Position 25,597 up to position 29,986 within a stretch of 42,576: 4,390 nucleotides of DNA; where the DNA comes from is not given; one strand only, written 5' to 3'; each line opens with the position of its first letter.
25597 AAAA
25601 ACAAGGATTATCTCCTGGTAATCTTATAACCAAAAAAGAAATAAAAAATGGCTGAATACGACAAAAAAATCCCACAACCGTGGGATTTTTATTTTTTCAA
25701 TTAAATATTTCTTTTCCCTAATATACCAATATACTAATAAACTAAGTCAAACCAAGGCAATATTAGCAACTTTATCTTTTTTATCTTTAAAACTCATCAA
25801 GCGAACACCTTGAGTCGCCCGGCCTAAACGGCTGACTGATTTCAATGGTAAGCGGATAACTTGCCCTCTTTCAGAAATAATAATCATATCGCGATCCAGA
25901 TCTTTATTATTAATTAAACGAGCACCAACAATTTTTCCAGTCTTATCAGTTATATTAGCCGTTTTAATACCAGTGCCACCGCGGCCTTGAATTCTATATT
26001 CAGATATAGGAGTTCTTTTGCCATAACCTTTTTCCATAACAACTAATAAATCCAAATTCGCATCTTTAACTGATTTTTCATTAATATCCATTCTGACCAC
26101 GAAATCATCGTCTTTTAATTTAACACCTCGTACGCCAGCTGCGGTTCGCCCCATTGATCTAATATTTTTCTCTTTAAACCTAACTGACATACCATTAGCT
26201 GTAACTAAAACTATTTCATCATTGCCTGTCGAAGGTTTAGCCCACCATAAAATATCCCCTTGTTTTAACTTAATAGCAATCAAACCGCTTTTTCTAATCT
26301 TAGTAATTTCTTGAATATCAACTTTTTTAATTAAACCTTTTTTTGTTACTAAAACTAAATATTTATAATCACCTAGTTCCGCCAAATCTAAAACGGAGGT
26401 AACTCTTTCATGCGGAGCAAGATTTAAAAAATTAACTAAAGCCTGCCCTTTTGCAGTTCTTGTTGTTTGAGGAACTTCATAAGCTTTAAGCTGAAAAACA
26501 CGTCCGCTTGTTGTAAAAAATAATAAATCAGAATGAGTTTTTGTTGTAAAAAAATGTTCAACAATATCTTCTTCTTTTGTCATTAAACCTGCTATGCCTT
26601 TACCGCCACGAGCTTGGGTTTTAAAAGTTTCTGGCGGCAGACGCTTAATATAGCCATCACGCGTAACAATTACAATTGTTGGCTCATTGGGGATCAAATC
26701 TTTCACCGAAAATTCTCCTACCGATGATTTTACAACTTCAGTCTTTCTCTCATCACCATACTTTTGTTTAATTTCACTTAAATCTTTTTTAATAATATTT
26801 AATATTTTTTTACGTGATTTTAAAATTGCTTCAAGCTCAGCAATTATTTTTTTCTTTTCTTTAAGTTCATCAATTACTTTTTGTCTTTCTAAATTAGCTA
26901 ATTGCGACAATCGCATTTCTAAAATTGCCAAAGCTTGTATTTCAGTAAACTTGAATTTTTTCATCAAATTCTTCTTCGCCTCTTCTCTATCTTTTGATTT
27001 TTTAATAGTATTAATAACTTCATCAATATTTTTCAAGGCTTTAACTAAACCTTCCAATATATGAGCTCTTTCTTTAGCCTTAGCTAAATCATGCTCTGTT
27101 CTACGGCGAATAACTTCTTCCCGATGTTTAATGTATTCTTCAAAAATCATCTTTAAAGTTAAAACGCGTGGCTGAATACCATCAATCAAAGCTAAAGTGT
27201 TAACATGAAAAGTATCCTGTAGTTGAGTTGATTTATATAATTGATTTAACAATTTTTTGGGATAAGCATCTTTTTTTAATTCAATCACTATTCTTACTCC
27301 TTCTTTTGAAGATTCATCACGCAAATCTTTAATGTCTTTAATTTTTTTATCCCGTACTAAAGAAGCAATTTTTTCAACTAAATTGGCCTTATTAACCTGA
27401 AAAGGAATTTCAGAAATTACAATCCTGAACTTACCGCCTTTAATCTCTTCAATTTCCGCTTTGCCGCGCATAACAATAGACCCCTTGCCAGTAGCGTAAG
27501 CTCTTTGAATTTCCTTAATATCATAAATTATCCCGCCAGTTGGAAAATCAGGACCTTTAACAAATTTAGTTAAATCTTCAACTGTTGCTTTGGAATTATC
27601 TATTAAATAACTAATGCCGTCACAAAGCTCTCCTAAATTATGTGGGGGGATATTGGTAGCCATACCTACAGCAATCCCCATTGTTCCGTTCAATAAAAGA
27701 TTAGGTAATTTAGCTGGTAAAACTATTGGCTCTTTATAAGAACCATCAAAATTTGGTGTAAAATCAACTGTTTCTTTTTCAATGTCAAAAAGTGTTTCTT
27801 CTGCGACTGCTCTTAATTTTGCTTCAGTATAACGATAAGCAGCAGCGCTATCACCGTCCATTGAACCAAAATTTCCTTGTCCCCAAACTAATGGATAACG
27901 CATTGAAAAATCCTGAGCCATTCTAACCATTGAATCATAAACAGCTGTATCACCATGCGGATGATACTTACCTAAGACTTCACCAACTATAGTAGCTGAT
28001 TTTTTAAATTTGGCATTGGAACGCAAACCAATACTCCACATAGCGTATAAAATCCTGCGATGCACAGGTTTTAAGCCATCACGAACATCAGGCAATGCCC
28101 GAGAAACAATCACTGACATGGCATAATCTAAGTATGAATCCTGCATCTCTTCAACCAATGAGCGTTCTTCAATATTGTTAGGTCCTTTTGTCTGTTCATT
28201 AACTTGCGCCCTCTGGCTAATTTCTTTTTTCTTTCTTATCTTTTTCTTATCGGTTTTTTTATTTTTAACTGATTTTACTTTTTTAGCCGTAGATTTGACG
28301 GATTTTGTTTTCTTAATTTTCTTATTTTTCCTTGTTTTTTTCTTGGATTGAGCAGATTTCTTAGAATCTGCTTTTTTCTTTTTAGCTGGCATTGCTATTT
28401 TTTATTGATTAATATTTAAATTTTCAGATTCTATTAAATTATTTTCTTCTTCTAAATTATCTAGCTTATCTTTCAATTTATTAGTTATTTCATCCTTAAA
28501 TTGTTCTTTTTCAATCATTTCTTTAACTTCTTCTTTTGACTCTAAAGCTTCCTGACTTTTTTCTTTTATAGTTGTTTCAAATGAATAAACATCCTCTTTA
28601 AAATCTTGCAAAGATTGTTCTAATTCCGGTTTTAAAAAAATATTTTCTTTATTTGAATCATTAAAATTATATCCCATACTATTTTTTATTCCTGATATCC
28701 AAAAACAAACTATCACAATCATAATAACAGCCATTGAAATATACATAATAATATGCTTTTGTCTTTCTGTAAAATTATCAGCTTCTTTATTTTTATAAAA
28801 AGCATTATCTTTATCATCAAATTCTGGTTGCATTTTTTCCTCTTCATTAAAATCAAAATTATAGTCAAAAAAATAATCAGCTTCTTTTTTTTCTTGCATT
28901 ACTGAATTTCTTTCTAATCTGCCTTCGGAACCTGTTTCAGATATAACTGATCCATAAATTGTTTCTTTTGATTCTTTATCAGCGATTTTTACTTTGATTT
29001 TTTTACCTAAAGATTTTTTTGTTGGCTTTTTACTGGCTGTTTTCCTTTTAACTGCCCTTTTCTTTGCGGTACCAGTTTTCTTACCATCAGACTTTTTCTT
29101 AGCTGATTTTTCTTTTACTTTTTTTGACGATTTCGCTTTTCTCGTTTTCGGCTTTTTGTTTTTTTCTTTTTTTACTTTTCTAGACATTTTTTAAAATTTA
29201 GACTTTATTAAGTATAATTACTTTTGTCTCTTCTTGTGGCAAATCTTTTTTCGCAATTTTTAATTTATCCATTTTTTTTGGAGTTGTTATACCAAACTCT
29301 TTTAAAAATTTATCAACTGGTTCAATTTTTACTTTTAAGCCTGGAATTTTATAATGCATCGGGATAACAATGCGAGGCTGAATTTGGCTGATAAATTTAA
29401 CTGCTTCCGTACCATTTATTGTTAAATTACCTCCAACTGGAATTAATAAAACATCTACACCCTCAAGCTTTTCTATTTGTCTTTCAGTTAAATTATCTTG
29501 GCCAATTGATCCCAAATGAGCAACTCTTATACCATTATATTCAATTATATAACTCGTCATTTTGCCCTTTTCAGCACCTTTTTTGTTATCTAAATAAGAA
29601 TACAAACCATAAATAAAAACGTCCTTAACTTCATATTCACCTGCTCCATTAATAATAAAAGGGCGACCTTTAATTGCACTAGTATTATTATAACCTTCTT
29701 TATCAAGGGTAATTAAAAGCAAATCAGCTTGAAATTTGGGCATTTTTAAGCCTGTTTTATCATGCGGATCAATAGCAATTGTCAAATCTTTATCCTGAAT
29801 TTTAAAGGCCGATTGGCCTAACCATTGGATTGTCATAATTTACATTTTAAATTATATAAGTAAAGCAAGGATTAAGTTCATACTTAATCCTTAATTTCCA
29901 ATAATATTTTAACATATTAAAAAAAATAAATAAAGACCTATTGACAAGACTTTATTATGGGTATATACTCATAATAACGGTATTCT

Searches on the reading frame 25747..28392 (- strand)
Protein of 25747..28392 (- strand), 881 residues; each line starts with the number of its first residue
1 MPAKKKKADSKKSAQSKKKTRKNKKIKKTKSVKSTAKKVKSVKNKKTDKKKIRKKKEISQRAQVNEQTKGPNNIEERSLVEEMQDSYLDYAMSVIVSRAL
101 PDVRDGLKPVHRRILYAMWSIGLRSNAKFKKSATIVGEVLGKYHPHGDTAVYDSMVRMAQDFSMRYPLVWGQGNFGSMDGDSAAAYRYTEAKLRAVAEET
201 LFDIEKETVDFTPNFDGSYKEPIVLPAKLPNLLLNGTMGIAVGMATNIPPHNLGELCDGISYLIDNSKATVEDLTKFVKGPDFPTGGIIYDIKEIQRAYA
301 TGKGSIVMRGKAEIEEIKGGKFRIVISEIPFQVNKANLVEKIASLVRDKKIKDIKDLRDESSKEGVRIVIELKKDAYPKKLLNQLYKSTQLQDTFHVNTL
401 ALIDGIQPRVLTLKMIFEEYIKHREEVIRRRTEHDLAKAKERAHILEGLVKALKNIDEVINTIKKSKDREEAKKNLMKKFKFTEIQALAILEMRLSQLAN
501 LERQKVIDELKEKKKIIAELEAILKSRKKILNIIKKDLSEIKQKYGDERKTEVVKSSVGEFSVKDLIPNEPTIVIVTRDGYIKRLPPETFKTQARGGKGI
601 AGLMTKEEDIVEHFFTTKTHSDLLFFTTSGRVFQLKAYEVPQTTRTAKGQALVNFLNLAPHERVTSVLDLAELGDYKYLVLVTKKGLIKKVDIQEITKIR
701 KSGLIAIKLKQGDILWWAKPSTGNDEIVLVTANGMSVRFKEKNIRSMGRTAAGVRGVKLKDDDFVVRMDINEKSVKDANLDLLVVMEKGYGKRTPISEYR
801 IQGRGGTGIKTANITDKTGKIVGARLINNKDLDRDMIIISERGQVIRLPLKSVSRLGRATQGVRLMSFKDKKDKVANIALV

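Call 15: search_protein_families(library=pfam, proteins=[window:25747-28392:-])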
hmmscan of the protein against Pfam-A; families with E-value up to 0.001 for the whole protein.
window:25747-28392:- (881 aa): 2 families
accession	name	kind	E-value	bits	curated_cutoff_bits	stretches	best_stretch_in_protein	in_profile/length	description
PF00521.26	DNA_topoisoIV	-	3.7e-167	557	31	1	98-538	1-431/432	DNA gyrase/topoisomerase IV, subunit A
PF03989.18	DNA_gyraseA_C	-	1.3e-65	217.1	27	6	725-769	1-45/48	DNA gyrase C-terminal domain, beta-propeller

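Call 24: find_homologous_proteins(query=window:25747-28392:-, max_evalue=1e-50)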
Query window:25747-28392:- (881 aa): 8000 proteins with E <= 1e-50 among 8000 candidates; the best 120 are listed.
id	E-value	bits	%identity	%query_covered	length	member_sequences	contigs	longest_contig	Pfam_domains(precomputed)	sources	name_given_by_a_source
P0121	0.0e+0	1902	100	100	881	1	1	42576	PF00521.27,PF03989.19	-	-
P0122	0.0e+0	1601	87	93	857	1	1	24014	PF00521.27,PF03989.19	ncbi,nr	ncbi:MAG: DNA gyrase subunit A [Candidatus Buchananbacteria bacterium]|nr:DNA gyrase subunit A [Cand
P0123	0.0e+0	1601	86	96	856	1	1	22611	PF00521.27,PF03989.19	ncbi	-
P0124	0.0e+0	1601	83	100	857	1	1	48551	PF00521.27,PF03989.19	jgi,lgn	jgi:DNA gyrase subunit A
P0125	0.0e+0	1589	87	92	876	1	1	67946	PF00521.27,PF03989.19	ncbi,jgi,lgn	-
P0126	0.0e+0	1589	84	97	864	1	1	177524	PF00521.27,PF03989.19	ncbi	-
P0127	0.0e+0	1588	87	92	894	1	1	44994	PF00521.27,PF03989.19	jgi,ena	-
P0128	0.0e+0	1585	87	92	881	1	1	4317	PF00521.27,PF03989.19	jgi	-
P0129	0.0e+0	1579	82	100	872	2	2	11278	PF00521.27,PF03989.19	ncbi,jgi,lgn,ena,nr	ncbi:MAG TPA: DNA gyrase subunit A [Candidatus Uhrbacteria bacterium]|nr:DNA gyrase subunit A [Candi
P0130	0.0e+0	1570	86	93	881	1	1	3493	PF00521.27,PF03989.19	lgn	-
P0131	0.0e+0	1557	82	97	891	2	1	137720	PF00521.27,PF03989.19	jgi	jgi:DNA gyrase subunit A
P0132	0.0e+0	1524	81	96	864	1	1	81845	PF00521.27,PF03989.19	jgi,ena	-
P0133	0.0e+0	1523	83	92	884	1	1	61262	PF00521.27,PF03989.19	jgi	jgi:DNA gyrase subunit A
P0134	0.0e+0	1521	85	92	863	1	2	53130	PF00521.27,PF03989.19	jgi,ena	-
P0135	0.0e+0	1514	84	92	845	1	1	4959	PF00521.27,PF03989.19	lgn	-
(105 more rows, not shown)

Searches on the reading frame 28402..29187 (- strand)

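Call 15: search_protein_families(library=pfam, proteins=[window:28402-29187:-])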
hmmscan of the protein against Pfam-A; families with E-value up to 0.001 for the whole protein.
window:28402-29187:- (261 aa): 0 families

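Call 86: search_protein_families(library=padloc, proteins=[window:28402-29187:-], max_evalue=0.01)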
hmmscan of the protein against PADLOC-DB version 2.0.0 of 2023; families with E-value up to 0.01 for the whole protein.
window:28402-29187:- (261 aa): 0 families

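Call 87: search_protein_families(library=pfam, proteins=[window:28402-29187:-], max_evalue=1)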
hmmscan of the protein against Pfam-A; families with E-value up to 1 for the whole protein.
window:28402-29187:- (261 aa): 3 families
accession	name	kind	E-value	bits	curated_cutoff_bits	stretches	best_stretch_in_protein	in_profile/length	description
PF16357.10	PepSY_TM_like_2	-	0.0015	19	27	1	141-234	3-97/197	Putative PepSY_TM-like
PF13623.11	SurA_N_2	-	0.032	14.6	28.5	1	152-239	13-99/145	SurA-like N-terminal domain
PF09716.15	ETRAMP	-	0.22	12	29.1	1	115-170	29-78/81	Malarial early transcribed membrane protein (ETRAMP)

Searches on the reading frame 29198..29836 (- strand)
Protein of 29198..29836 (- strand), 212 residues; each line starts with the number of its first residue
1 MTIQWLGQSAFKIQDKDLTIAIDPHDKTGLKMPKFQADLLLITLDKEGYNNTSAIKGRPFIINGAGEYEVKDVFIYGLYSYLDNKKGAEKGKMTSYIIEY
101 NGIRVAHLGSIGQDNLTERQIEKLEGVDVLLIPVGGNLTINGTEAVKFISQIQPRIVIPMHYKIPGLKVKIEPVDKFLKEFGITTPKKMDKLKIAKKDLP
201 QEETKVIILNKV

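Call 86: search_protein_families(library=padloc, proteins=[window:29198-29836:-], max_evalue=0.01)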
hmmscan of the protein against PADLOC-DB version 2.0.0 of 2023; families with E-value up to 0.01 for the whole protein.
window:29198-29836:- (212 aa): 0 families

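Call 87: search_protein_families(library=pfam, proteins=[window:29198-29836:-], max_evalue=1)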
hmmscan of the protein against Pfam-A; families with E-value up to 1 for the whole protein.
window:29198-29836:- (212 aa): 2 families
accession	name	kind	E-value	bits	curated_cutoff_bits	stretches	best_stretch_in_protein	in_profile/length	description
PF13483.12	Lactamase_B_3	-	1.1e-39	136.4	24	1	2-161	1-160/160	Beta-lactamase superfamily domain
PF12706.13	Lactamase_B_2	-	4.3e-08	33.4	27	1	86-162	118-200/200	Beta-lactamase superfamily domain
